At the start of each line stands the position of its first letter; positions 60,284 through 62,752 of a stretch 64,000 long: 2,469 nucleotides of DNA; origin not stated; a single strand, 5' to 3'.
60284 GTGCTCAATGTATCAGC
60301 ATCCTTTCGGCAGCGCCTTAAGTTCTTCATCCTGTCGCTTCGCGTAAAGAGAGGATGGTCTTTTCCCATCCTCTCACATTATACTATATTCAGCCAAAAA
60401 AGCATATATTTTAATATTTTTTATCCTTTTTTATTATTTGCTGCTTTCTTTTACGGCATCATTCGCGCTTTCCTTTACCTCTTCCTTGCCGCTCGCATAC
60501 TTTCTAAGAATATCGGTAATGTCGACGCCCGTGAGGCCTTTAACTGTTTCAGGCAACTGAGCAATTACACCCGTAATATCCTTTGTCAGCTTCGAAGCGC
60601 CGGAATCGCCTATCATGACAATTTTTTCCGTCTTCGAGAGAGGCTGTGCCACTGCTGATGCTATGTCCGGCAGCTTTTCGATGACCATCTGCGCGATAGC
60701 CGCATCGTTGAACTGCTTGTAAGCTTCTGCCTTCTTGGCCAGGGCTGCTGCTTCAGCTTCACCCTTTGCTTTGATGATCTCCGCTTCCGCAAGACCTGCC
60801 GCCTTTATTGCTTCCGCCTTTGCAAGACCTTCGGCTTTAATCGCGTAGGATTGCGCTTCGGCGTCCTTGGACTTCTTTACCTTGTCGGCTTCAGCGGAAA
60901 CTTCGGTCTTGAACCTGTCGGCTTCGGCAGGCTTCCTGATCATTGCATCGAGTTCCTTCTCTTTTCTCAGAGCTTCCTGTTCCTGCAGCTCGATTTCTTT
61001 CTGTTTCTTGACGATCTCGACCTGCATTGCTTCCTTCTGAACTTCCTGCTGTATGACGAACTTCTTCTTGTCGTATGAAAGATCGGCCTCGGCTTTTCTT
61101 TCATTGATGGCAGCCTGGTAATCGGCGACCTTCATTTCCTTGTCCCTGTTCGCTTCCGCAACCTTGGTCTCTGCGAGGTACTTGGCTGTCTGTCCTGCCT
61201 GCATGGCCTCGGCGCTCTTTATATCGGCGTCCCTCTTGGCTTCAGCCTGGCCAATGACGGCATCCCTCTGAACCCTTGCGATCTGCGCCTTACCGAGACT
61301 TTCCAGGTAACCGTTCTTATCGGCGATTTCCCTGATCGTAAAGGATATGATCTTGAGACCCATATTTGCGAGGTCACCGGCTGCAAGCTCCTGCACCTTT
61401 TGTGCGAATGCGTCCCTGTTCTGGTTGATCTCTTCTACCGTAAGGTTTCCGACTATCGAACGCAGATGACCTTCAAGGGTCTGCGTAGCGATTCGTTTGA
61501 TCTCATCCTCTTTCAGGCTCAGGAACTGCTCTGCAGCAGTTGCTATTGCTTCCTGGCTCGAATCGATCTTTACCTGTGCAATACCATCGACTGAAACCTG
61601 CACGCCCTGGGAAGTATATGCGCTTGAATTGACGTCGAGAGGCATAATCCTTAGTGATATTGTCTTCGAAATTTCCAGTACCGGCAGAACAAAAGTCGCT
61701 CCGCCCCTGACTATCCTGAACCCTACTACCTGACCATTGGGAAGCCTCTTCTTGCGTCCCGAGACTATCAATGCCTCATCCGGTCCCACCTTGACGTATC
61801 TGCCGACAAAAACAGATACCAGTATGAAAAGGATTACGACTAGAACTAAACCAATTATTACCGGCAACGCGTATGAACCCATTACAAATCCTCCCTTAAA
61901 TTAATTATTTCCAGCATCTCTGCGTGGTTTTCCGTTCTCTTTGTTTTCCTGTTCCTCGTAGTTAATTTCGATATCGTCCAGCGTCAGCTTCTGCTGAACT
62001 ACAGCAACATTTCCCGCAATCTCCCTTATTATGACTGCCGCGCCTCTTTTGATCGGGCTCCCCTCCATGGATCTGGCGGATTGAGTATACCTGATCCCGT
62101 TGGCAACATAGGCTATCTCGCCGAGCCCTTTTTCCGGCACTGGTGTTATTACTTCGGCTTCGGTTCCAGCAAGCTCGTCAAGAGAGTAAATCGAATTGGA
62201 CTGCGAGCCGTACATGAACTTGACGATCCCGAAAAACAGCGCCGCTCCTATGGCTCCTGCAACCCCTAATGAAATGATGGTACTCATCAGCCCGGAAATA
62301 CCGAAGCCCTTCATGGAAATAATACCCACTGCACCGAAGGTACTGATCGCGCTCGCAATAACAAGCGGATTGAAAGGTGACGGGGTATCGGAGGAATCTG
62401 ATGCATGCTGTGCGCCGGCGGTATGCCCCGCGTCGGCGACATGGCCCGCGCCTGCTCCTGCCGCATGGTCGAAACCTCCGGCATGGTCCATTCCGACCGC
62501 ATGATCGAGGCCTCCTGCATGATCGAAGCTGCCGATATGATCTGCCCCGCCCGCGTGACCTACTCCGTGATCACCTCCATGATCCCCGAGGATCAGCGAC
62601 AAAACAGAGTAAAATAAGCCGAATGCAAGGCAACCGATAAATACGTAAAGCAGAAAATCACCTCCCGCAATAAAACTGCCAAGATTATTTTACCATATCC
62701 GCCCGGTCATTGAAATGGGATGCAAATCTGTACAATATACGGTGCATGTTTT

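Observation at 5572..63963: Window-wide pattern: in-frame low-complexity tandem repeats inserted into conserved housekeeping genes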

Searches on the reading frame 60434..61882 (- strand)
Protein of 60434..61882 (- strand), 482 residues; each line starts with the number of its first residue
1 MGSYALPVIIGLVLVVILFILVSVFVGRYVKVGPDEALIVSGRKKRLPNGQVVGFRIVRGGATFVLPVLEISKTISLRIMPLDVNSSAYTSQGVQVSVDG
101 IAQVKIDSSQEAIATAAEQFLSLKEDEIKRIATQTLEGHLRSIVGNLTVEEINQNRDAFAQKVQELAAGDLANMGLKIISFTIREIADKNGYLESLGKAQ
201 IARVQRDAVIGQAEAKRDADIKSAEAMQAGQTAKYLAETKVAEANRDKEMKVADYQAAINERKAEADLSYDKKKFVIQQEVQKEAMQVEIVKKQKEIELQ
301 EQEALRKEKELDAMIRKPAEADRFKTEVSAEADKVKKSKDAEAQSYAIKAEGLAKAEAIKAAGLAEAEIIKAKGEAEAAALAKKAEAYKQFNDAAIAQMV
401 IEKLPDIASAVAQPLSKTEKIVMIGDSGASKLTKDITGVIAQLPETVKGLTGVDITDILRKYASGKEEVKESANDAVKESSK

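Call 5: search_protein_families(library=pfam, proteins=[window:60434-61882:-])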
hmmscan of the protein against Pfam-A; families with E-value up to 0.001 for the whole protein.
window:60434-61882:- (482 aa): 2 families
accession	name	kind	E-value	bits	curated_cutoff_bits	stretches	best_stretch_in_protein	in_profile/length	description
PF01145.31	Band_7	-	4.2e-31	108.8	23.6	1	31-216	2-175/176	SPFH domain / Band 7 family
PF15975.10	Flot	-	6.2e-07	30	27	1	354-431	2-81/124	Flotillin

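Call 50: find_encoding_contigs(protein=window:60434-61882:-, flank=10000, max_places=3)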
Protein window:60434-61882:- (482 aa): 1 contig read that carries it; 1 place shown.
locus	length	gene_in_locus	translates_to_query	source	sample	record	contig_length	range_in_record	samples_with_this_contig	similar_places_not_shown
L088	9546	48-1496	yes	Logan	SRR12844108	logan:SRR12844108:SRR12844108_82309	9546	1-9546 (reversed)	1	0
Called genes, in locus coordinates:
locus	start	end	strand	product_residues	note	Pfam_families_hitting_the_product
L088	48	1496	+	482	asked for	PF01145:Band_7, PF15975:Flot (weak)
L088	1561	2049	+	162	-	PF05164:ZapA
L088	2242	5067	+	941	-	PF01136:Peptidase_U32, PF12392:DUF3656, PF01136:Peptidase_U32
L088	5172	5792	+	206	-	PF00692:dUTPase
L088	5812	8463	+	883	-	PF02384:N6_Mtase (faint), PF20473:MmeI_Mtase (faint), PF07669:Eco57I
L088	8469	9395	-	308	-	PF00072:Response_reg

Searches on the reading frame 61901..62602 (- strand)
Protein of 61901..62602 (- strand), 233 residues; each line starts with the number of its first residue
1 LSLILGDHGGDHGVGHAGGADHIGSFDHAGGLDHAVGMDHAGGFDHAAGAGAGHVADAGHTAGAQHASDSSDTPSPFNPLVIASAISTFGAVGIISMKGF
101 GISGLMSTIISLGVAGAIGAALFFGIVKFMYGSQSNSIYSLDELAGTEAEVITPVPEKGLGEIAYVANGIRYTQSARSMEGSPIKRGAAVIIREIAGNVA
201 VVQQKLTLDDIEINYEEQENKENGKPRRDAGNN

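Call 5: search_protein_families(library=pfam, proteins=[window:61901-62602:-])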
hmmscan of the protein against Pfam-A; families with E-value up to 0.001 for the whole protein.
window:61901-62602:- (233 aa): 1 family
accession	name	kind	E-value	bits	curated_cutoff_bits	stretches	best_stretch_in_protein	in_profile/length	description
PF01957.25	NfeD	-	0.00062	20.4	29.1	0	142-203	2-56/57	NfeD-like C-terminal, partner-binding domain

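Call 49: find_encoding_contigs(protein=window:61901-62602:-, flank=10000, max_places=3)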
Protein window:61901-62602:- (233 aa): no gene with exactly this product is on record in the collection.
